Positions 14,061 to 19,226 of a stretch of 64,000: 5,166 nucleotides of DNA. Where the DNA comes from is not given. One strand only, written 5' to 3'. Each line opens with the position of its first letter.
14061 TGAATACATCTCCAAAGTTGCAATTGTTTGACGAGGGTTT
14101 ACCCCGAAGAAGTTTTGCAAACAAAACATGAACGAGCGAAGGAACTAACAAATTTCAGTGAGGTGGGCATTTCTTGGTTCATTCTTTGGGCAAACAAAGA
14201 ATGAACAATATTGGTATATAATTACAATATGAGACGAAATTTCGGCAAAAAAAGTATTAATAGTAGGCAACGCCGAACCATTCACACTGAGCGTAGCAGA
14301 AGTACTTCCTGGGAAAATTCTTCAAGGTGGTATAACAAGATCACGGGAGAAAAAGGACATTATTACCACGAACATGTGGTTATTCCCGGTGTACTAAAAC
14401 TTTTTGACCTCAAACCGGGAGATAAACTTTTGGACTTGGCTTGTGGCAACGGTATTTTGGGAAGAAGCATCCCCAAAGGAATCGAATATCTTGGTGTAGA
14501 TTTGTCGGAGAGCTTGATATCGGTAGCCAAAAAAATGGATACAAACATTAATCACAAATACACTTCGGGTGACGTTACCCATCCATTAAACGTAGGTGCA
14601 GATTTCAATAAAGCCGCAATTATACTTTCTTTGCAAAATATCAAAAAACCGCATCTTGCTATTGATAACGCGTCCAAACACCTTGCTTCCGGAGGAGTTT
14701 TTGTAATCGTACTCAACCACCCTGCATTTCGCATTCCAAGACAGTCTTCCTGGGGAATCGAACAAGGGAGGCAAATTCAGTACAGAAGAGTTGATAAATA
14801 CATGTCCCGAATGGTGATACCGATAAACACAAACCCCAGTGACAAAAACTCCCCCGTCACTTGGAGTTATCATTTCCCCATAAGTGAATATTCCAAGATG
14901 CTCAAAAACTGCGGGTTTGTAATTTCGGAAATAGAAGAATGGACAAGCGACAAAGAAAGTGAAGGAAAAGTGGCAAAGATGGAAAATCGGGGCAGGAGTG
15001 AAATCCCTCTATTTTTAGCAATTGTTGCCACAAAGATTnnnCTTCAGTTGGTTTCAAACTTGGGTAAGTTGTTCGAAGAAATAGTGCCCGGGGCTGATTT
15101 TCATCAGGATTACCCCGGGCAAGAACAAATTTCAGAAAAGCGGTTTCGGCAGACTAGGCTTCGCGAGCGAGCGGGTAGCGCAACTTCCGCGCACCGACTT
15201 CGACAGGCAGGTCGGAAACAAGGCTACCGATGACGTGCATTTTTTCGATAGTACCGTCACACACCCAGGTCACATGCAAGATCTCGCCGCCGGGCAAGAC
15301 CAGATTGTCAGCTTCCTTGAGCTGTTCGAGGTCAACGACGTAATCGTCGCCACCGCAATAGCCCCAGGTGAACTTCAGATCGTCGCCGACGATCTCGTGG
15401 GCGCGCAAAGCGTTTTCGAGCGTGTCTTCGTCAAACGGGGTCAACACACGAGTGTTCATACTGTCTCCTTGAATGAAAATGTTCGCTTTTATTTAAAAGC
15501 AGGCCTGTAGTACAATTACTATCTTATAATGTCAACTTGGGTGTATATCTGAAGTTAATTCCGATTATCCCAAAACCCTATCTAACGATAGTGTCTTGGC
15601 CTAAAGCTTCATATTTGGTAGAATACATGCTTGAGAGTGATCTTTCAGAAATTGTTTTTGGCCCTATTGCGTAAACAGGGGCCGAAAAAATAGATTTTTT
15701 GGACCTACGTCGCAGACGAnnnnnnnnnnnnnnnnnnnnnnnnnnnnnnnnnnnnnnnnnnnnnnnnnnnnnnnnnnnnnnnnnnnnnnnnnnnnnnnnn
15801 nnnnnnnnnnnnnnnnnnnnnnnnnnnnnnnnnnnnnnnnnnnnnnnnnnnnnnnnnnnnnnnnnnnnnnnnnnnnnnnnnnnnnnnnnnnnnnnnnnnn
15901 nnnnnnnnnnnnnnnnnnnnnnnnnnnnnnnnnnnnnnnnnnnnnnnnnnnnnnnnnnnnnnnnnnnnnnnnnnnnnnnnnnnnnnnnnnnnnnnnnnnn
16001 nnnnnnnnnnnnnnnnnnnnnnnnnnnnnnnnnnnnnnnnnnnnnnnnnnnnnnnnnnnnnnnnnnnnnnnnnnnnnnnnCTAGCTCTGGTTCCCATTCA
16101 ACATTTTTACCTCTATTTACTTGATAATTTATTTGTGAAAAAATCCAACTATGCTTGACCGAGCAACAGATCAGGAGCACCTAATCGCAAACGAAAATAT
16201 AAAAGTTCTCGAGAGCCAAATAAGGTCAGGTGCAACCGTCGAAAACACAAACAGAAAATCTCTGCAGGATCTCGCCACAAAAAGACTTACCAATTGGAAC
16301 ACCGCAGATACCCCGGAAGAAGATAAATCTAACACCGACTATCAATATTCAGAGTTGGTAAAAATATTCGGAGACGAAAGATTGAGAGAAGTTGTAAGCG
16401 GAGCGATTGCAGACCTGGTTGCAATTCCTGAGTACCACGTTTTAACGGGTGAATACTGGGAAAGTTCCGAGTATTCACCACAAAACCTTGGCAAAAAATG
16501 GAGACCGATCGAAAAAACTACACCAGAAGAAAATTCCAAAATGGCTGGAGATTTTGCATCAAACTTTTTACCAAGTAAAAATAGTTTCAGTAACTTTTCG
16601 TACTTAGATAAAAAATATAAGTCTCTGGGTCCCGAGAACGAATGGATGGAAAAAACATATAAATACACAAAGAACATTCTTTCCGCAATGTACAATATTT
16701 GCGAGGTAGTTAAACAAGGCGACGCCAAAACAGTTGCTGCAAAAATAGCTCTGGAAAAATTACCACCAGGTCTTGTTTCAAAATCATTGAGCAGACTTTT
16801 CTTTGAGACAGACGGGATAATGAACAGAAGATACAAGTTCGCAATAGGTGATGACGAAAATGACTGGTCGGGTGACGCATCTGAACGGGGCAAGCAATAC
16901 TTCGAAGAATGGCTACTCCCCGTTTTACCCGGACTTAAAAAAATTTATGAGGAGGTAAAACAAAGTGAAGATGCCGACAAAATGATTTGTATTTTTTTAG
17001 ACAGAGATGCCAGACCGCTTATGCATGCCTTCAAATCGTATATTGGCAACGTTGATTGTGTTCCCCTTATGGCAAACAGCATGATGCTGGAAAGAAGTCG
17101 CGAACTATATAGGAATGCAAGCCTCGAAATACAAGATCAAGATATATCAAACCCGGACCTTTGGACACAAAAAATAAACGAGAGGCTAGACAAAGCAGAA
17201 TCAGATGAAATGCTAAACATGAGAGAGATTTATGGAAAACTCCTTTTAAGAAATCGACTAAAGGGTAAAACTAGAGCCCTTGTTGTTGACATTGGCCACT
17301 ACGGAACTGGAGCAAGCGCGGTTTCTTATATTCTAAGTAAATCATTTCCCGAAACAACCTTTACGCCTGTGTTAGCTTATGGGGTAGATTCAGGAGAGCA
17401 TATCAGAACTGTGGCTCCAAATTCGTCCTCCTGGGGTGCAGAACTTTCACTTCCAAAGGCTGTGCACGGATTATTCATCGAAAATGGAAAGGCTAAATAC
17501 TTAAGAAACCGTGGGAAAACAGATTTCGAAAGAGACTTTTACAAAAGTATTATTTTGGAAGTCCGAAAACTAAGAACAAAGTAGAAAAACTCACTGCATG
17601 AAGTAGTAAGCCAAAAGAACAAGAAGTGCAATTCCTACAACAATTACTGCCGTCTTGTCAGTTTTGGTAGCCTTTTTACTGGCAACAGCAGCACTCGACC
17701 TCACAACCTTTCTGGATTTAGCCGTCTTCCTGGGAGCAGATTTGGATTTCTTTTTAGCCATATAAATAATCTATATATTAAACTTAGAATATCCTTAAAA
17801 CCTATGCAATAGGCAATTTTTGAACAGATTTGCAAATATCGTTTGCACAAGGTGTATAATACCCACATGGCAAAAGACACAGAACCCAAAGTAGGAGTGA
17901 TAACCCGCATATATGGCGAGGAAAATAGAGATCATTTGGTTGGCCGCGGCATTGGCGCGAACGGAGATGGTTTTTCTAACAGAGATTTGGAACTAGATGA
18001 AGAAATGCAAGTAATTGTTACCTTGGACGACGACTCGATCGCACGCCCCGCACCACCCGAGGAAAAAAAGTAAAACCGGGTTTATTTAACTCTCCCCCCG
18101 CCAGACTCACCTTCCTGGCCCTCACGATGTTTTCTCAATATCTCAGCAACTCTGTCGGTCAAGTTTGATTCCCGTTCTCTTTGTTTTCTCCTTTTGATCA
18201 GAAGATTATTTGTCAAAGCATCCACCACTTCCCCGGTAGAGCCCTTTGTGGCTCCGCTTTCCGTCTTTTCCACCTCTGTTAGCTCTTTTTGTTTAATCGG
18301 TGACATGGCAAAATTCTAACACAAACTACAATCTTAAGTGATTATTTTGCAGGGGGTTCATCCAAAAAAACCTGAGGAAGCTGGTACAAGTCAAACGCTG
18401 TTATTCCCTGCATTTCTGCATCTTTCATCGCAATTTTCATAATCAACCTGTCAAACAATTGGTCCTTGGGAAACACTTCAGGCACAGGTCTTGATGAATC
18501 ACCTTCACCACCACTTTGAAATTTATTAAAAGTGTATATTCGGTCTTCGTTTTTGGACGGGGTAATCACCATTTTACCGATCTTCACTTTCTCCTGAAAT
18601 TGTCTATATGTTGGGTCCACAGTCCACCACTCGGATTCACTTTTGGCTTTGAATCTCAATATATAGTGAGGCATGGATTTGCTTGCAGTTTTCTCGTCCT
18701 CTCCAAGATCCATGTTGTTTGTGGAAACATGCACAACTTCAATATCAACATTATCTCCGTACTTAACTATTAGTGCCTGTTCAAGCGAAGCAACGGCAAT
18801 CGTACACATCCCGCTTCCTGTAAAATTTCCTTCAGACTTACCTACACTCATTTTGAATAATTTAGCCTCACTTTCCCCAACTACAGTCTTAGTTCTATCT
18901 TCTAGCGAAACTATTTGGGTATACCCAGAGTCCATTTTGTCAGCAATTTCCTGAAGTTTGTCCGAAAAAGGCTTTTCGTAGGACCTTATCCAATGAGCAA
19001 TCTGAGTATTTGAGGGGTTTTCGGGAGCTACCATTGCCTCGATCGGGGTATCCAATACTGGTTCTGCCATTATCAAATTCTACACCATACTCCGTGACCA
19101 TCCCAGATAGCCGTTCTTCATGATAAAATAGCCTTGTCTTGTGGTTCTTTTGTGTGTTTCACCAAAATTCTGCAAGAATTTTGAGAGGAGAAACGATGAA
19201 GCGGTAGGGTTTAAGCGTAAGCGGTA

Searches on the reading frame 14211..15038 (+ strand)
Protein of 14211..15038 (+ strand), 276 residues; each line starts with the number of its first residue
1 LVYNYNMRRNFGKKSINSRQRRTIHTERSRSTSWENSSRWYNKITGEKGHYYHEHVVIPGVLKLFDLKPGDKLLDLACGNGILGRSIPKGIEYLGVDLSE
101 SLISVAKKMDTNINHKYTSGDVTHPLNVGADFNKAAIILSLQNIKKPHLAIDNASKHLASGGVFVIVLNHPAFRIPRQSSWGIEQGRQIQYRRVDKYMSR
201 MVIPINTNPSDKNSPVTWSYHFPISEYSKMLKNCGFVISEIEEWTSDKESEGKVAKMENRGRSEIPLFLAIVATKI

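Call 27: search_protein_families(library=pfam, proteins=[window:14211-15038:+], max_evalue=0.01)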
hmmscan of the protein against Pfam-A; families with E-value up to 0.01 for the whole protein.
window:14211-15038:+ (276 aa): 8 families
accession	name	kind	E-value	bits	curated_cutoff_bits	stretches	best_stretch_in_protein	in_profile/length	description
PF13489.12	Methyltransf_23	-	7.7e-09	35.9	27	1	55-236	7-159/164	Methyltransferase domain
PF13847.12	Methyltransf_31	-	9.1e-08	32.3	27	1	68-166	2-109/145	Methyltransferase domain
PF08242.18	Methyltransf_12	-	1.7e-07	32.3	30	1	74-164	1-98/98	Methyltransferase domain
PF08241.18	Methyltransf_11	-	2e-07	32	21.2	1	74-166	1-95/95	Methyltransferase domain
PF13649.12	Methyltransf_25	-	3.5e-07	31.3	27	1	74-162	2-97/97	Methyltransferase domain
PF07021.18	MetW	-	0.00056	20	21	1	67-154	11-98/193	Methionine biosynthesis protein MetW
PF05175.20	MTS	-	0.00067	19.8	23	1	65-170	27-142/170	Methyltransferase small domain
PF02353.26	CMAS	-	0.0034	17.2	27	1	62-114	55-109/273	Mycolic acid cyclopropane synthetase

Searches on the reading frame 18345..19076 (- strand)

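Call 27: search_protein_families(library=pfam, proteins=[window:18345-19076:-], max_evalue=0.01)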
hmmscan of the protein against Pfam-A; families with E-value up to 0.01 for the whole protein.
window:18345-19076:- (244 aa): 1 family
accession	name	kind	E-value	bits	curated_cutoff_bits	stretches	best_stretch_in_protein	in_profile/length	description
PF19468.4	DUF6005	-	0.0027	17.3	25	1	127-158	110-141/327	Family of unknown function (DUF6005)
